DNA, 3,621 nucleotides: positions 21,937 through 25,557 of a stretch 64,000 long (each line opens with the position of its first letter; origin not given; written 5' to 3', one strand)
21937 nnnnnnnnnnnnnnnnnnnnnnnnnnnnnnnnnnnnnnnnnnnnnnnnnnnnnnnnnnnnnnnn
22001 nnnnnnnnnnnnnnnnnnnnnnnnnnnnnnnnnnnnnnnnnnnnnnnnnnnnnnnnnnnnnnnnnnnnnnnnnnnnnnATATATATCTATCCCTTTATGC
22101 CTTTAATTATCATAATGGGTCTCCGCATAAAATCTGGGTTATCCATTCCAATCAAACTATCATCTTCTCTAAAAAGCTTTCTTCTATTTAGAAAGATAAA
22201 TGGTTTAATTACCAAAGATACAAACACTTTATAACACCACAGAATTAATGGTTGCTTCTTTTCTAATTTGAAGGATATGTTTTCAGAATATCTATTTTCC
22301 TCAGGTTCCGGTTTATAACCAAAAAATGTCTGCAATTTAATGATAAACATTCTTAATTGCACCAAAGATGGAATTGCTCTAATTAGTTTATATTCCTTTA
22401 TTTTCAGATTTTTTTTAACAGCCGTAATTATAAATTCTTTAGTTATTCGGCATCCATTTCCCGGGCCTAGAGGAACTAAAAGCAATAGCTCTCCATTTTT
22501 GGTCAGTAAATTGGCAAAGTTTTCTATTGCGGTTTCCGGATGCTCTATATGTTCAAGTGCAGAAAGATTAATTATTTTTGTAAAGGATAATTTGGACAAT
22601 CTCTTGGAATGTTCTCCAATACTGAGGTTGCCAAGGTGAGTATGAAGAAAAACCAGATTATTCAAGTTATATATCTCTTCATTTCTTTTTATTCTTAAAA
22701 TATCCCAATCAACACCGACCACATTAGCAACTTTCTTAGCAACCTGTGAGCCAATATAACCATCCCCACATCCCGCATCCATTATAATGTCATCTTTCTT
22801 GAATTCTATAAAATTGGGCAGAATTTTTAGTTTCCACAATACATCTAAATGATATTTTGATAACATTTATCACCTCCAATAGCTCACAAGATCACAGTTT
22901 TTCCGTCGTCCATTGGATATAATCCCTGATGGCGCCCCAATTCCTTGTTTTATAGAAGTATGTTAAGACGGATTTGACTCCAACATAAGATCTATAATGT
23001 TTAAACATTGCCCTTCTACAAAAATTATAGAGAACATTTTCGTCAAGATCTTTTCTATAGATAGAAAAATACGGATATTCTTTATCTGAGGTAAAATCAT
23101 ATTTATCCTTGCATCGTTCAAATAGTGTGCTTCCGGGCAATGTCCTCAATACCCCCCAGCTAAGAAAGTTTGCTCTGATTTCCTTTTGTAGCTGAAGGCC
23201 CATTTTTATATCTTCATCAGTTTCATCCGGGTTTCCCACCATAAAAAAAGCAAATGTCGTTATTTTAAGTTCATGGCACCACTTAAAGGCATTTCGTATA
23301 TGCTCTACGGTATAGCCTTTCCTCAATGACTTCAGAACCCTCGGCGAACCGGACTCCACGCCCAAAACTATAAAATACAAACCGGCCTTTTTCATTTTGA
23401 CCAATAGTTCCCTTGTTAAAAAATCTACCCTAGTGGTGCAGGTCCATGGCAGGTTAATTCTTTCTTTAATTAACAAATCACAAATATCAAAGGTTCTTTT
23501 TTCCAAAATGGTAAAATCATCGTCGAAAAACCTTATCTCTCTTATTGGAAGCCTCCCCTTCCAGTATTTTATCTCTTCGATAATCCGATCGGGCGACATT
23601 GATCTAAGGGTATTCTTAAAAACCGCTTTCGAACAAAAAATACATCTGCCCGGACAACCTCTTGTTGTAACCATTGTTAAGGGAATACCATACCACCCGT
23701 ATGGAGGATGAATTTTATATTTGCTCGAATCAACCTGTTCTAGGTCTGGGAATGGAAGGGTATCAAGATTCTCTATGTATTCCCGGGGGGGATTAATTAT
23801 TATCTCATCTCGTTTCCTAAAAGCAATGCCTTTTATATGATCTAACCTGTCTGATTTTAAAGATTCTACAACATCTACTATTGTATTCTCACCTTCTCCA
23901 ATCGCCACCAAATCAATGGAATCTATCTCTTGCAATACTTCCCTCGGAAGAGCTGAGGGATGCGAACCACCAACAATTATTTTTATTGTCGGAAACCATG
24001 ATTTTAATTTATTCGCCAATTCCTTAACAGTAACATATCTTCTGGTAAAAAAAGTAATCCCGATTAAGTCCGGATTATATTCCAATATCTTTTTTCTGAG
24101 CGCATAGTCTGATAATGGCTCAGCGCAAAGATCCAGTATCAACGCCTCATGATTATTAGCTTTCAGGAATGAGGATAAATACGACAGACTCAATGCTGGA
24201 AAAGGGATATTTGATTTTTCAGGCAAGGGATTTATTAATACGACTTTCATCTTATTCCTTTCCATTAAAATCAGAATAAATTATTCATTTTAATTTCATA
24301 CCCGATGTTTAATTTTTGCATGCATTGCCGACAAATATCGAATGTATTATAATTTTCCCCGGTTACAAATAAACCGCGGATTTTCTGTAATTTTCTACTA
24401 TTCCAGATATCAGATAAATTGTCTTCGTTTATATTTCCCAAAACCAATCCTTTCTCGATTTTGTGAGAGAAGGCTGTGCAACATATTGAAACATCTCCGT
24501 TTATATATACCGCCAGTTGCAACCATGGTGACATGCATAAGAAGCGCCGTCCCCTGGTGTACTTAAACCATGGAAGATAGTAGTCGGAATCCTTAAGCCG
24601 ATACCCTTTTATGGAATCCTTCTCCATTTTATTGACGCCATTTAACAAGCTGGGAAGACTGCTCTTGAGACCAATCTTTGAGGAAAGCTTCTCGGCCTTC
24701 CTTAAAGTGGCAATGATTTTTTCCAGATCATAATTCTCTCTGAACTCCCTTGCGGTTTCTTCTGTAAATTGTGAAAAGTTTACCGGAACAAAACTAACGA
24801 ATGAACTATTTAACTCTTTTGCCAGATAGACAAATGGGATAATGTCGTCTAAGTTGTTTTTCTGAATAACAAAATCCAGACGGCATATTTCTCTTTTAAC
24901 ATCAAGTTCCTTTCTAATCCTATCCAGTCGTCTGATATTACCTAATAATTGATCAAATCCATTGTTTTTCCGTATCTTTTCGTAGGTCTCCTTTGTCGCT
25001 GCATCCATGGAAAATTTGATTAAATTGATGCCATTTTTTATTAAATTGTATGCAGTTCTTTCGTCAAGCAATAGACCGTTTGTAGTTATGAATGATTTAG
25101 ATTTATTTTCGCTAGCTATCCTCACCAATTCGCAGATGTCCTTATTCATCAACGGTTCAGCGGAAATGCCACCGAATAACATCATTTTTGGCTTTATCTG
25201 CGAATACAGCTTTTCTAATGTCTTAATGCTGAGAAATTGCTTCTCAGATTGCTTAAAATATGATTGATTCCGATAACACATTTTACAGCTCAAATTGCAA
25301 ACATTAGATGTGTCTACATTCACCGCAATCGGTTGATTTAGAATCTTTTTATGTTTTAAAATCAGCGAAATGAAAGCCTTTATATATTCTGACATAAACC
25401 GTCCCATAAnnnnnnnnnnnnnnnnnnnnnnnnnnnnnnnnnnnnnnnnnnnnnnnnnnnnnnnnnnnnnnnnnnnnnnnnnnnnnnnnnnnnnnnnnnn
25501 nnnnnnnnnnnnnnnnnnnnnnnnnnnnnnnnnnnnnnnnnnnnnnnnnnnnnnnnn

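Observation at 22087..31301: Tandem core block: MTase - B12-rSAM - SPASM-rSAM - SPASM-rSAM - B12-rSAM - SPASM-rSAM - UPF0104 membrane protein - aminotransferase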

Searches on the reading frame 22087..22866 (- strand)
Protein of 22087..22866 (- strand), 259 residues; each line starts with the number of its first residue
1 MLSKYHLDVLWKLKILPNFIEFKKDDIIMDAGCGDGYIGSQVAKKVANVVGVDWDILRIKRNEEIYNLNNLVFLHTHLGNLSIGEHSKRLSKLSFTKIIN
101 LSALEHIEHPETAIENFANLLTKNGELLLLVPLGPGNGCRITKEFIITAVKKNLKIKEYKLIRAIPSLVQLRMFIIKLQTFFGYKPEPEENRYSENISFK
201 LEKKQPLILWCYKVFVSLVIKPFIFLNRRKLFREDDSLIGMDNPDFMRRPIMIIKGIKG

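Call 4: search_protein_families(library=pfam, proteins=[window:22087-22866:-], max_evalue=0.01)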
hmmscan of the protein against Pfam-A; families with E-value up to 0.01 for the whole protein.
window:22087-22866:- (259 aa): 8 families
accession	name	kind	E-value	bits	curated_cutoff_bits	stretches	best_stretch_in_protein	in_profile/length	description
PF08242.18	Methyltransf_12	-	3.5e-09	37.7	30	1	29-127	1-98/98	Methyltransferase domain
PF13847.12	Methyltransf_31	-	6.6e-09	36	27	1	23-129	2-109/145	Methyltransferase domain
PF13489.12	Methyltransf_23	-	1.2e-08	35.3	27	1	13-134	11-121/164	Methyltransferase domain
PF08241.18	Methyltransf_11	-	4.1e-07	31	21.2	1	30-128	2-94/95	Methyltransferase domain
PF13649.12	Methyltransf_25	-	8.3e-07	30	27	1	28-125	1-97/97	Methyltransferase domain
PF08003.17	Methyltransf_9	-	5.7e-05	22.7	23.8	1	11-130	102-218/315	Protein of unknown function (DUF1698)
PF05175.20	MTS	-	0.001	19.2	23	1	21-77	28-86/170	Methyltransferase small domain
PF13679.12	Methyltransf_32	-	0.0071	16.8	27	0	21-70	22-77/143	Methyltransferase domain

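Call 10: search_protein_families(library=ncbifam, proteins=[window:22087-22866:-], max_evalue=0.001)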
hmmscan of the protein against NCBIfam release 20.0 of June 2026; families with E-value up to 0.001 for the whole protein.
window:22087-22866:- (259 aa): 14 families
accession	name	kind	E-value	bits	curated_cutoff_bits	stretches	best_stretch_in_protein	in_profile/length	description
TIGR01983.1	UbiG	equivalog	1.7e-08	34.1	102.95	1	27-129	52-151/228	bifunctional 2-polyprenyl-6-hydroxyphenol methylase/3-demethylubiquinol 3-O-methyltransferase UbiG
NF011650.0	PRK15068.1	equivalog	5.4e-07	28.8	209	1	11-129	109-225/324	tRNA 5-methoxyuridine(34)/uridine 5-oxyacetic acid(34) synthase CmoB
TIGR00452.1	TIGR00452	equivalog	4.9e-06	25.6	275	1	11-129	104-219/316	tRNA 5-methoxyuridine(34)/uridine 5-oxyacetic acid(34) synthase CmoB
NF045667.1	MTase_DVU1556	equivalog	9e-06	25.3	155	1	19-129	17-119/213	DVU_1556 family methyltransferase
TIGR02072.1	BioC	equivalog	9.2e-06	25.6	184.95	1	15-129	26-132/244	malonyl-ACP O-methyltransferase BioC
NF043040.1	corrin_prot_MT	hypoth_equivalog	1.1e-05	25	180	1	24-139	41-157/216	corrinoid protein-associated methyltransferase CpaM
NF011529.0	PRK14968.1-3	equivalog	0.0001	21.8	162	1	18-77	28-90/198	putative methyltransferase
TIGR00479.1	rumA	equivalog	0.0002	20.3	183.55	1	18-79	287-351/432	23S rRNA (uracil(1939)-C(5))-methyltransferase RlmD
TIGR01934.1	MenG_MenH_UbiE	subfamily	0.00029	20.2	158.35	1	6-135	22-147/223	ubiquinone/menaquinone biosynthesis methyltransferase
NF001786.0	PRK00517.2-4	equivalog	0.00033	19.8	327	1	23-80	142-199/277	50S ribosomal protein L11 methyltransferase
TIGR00537.1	hemK_rel_arch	hypoth_equivalog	0.00056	19.7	87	1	17-78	13-75/179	HemK2/MTQ2 family protein methyltransferase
NF041536.1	ArsM_DUF2284_UU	exception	0.00074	18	575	1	23-129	75-180/459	arsenite methyltransferase/DUF2284 domain selenoprotein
TIGR02021.1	BchM-ChlM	equivalog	0.00089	18.7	158.9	0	27-54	57-84/218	magnesium protoporphyrin IX methyltransferase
NF041081.1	prot_lys_mtase_Arch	equivalog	0.0009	19.3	200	0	21-64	6-51/142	protein-lysine N-methyltransferase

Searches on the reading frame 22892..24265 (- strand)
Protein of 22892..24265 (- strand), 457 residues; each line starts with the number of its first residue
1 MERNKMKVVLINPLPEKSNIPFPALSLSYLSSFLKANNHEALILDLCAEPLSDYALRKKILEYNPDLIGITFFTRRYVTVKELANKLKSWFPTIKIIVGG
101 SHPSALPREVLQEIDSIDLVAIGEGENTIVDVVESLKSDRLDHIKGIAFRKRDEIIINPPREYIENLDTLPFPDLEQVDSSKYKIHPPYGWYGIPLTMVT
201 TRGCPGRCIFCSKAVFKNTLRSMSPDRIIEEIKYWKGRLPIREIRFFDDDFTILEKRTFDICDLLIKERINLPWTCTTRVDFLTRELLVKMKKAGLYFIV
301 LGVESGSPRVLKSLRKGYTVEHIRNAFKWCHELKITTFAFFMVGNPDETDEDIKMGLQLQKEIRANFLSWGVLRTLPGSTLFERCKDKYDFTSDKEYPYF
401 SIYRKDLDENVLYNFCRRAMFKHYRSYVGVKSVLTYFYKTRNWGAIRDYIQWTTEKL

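Call 4: search_protein_families(library=pfam, proteins=[window:22892-24265:-], max_evalue=0.01)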
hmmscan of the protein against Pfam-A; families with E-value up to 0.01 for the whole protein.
window:22892-24265:- (457 aa): 2 families
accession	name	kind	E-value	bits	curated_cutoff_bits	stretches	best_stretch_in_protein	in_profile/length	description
PF04055.27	Radical_SAM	-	5.3e-28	98.7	29.5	1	198-354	1-160/166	Radical SAM superfamily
PF02310.24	B12-binding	-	5.5e-20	71.9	32.1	1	23-132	13-120/121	B12 binding domain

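Call 10: search_protein_families(library=ncbifam, proteins=[window:22892-24265:-], max_evalue=0.001)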
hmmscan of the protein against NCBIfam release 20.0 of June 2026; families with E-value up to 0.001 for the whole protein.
window:22892-24265:- (457 aa): 33 families (the best 25 are shown)
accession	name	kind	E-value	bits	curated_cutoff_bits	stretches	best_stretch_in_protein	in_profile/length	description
TIGR02026.1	BchE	equivalog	6.2e-54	183.7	481.35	1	22-415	20-419/497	magnesium-protoporphyrin IX monomethyl ester anaerobic oxidative cyclase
TIGR03471.1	HpnJ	equivalog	1e-52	179.6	577.6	1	77-396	81-398/472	hopanoid biosynthesis associated radical SAM protein HpnJ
NF038361.1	rSAM_Sden_1168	equivalog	1.3e-46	159.3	575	1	51-386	127-474/560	Sden_1168 family B12-binding radical SAM P-methyltransferase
NF050148.1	rSAM_ApyD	equivalog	2.1e-44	152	750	1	58-391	68-399/645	RiPP biosynthesis radical SAM protein ApyD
TIGR04072.2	rSAM_ladder_B12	equivalog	5.6e-39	134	360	2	197-397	182-384/443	lipid biosynthesis B12-binding/radical SAM protein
TIGR04479.1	bcpD_PhpK_rSAM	subfamily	3.8e-37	127.8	600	1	21-368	69-414/504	PhpK family radical SAM P-methyltransferase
TIGR03975.1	rSAM_ocin_1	subfamily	2.2e-34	118.9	281.85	1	57-357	121-424/606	RiPP maturation radical SAM C-methyltransferase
TIGR04014.1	B12_SAM_MJ_0865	equivalog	2.9e-33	115.3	360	1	55-367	29-340/434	methyl-coenzyme M reductase glutamine C-methyltransferase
TIGR04013.1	B12_SAM_MJ_1487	hypoth_equivalog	1.1e-29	103.4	251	2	58-246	36-202/382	TIGR04013 family B12-binding domain/radical SAM domain-containing protein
TIGR04385.1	B12_rSAM_cofa1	equivalog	3.9e-29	102.2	450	1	29-363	25-364/438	B12 lower ligand biosynthesis radical SAM protein BzaD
TIGR04367.1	HpnR_B12_rSAM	equivalog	5.7e-28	97.7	650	1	24-363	22-352/490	hopanoid C-3 methylase HpnR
NF033712.0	B12_rSAM_KedN5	subfamily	4.7e-26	91.2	700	1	61-354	59-361/624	KedN5 family methylcobalamin-dependent radical SAM C-methyltransferase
TIGR04295.1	B12_rSAM_oligo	hypoth_equivalog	2.8e-22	79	400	1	24-316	25-314/422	TIGR04295 family B12-binding domain-containing radical SAM protein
NF033070.1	rSAM_AprD4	equivalog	1.3e-20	73.8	500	1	166-389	169-394/456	AprD4 family radical SAM diol-dehydratase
NF040546.1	rSAM_CUAEP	equivalog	7.8e-20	71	500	1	24-354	13-332/468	CUAEP/CCAEP-tail radical SAM (seleno)protein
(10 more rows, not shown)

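Call 21: search_solved_structures(query=window:22892-24265:-, max_evalue=0.001)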
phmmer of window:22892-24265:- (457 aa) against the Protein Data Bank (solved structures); distinct sequences matched with E-value up to 0.001: 7.
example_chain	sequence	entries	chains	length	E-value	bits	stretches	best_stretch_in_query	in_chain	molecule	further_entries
9ccb_A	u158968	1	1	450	1.1e-17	67.6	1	97-389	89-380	Radical SAM core domain-containing protein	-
6fd2_B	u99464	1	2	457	3.4e-16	62.7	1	166-388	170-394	Putative apramycin biosynthetic oxidoreductase 4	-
7kdx_A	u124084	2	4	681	2.7e-15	59.8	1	63-356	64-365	Methyltransferase TokK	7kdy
5ul2_A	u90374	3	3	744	2.7e-12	49.9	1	10-336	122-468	OxsB protein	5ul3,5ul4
9n1b_A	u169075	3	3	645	3.5e-10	42.9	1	52-357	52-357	Radical SAM protein | Radical SAM enzyme CysS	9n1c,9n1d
2qgq_A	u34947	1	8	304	6.1e-06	28.9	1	201-390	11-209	Protein TM_1862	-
4jc0_A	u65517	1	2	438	1.2e-05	27.9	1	201-390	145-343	Ribosomal protein S12 methylthiotransferase RimO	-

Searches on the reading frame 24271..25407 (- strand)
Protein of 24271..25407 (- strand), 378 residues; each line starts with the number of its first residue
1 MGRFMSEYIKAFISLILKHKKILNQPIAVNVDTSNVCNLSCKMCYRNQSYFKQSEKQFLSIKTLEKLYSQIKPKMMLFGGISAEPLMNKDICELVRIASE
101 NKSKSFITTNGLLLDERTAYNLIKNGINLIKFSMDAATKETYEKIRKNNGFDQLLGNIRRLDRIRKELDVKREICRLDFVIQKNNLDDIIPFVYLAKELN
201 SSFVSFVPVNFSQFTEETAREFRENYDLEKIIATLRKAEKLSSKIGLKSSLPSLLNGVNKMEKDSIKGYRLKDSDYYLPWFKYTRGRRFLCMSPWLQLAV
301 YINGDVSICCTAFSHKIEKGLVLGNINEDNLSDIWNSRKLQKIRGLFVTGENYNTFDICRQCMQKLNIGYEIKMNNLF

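Call 4: search_protein_families(library=pfam, proteins=[window:24271-25407:-], max_evalue=0.01)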
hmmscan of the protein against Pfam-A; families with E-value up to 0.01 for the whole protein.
window:24271-25407:- (378 aa): 3 families
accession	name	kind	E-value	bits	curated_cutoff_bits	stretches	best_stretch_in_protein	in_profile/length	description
PF04055.27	Radical_SAM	-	2.1e-17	64.2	29.5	1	33-163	3-138/166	Radical SAM superfamily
PF13186.11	SPASM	-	2.5e-15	56.9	21.5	1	291-362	1-66/67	Iron-sulfur cluster-binding domain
PF13353.11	Fer4_12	-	0.00024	21.9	22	1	37-142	15-121/137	4Fe-4S single cluster domain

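Call 10: search_protein_families(library=ncbifam, proteins=[window:24271-25407:-], max_evalue=0.001)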
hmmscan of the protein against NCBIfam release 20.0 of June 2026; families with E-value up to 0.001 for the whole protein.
window:24271-25407:- (378 aa): 55 families (the best 25 are shown)
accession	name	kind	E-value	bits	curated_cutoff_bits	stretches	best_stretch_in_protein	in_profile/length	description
TIGR04317.1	W_rSAM_matur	equivalog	3.4e-33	115.2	380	1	29-346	6-301/349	tungsten cofactor oxidoreductase radical SAM maturase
TIGR04311.1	rSAM_Geo_metal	subfamily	1.7e-26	93.3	400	1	26-200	2-178/423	radical SAM/SPASM family putative metalloenzyme maturase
NF033640.1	N_Twi_rSAM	subfamily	2.9e-23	82.6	170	2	289-369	3-76/398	twitch domain-containing radical SAM protein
NF050035.1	rSAM_WgK_link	exception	2.2e-21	76.3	650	1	21-207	3-182/367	radical SAM/SPASM peptide maturase WgkB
TIGR04055.1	rSAM_NirJ2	equivalog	3.6e-20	72.7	500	1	30-212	3-180/326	putative heme d1 biosynthesis radical SAM protein NirJ2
TIGR04054.1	rSAM_NirJ1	equivalog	7.4e-20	70.9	650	1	28-213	37-214/387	putative heme d1 biosynthesis radical SAM protein NirJ1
TIGR02666.1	moaA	equivalog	1.7e-17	63.4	284.05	1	34-216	17-202/336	GTP 3',8-cyclase MoaA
TIGR04250.1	SCM_rSAM_ScmE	equivalog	6.2e-17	61.5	400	1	26-363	2-318/358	SynChlorMet cassette radical SAM/SPASM protein ScmE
TIGR04321.1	spiroSPASM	subfamily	1.2e-16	60.5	250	2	12-166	215-381/510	spiro-SPASM protein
TIGR04303.1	GeoRSP_rSAM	equivalog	3.6e-16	59.7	400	1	23-206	1-174/325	GeoRSP system radical SAM/SPASM protein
TIGR02109.1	PQQ_syn_pqqE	equivalog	1.2e-15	57.3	381.35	1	23-213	3-186/358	pyrroloquinoline quinone biosynthesis protein PqqE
TIGR02668.1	moaA_archaeal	equivalog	1.6e-15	56.9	325.25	1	31-237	14-212/303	GTP 3',8-cyclase MoaA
TIGR04251.1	SCM_rSAM_ScmF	equivalog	3.1e-15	56.4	400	1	35-233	12-205/353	SynChlorMet cassette radical SAM/SPASM protein ScmF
NF001199.0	PRK00164.2-1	equivalog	3.5e-15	56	231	1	31-236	16-214/308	GTP 3',8-cyclase MoaA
TIGR04545.1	rSAM_ahbD_hemeb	equivalog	6.7e-15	55.4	500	1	33-249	6-214/339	heme b synthase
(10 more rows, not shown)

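Call 71: search_solved_structures(query=window:24271-25407:-, max_evalue=0.001)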
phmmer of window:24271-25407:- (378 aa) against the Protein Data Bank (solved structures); distinct sequences matched with E-value up to 0.001: 7.
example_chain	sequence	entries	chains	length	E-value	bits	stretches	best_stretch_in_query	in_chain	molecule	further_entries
4m7t_A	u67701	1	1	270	1.3e-09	41.1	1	289-363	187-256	BtrN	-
4m7s_A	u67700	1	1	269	1.5e-09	40.9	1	289-363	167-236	BtrN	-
7tol_A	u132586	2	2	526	1.8e-07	34.1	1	26-149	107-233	glycerol dibiphytanyl glycerol tetraether - macrocyclic archaeol synthase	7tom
7vob_C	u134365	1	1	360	2.1e-05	27.3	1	36-163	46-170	Cytosylglucuronate decarboxylase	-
7voc_C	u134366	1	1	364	2.1e-05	27.3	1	36-163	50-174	Cytosylglucuronate decarboxylase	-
6efn_A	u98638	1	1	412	2.7e-05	26.9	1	26-164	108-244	Sporulation killing factor maturation protein SkfB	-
5v1q_A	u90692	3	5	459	0.00012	24.9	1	16-229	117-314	Radical SAM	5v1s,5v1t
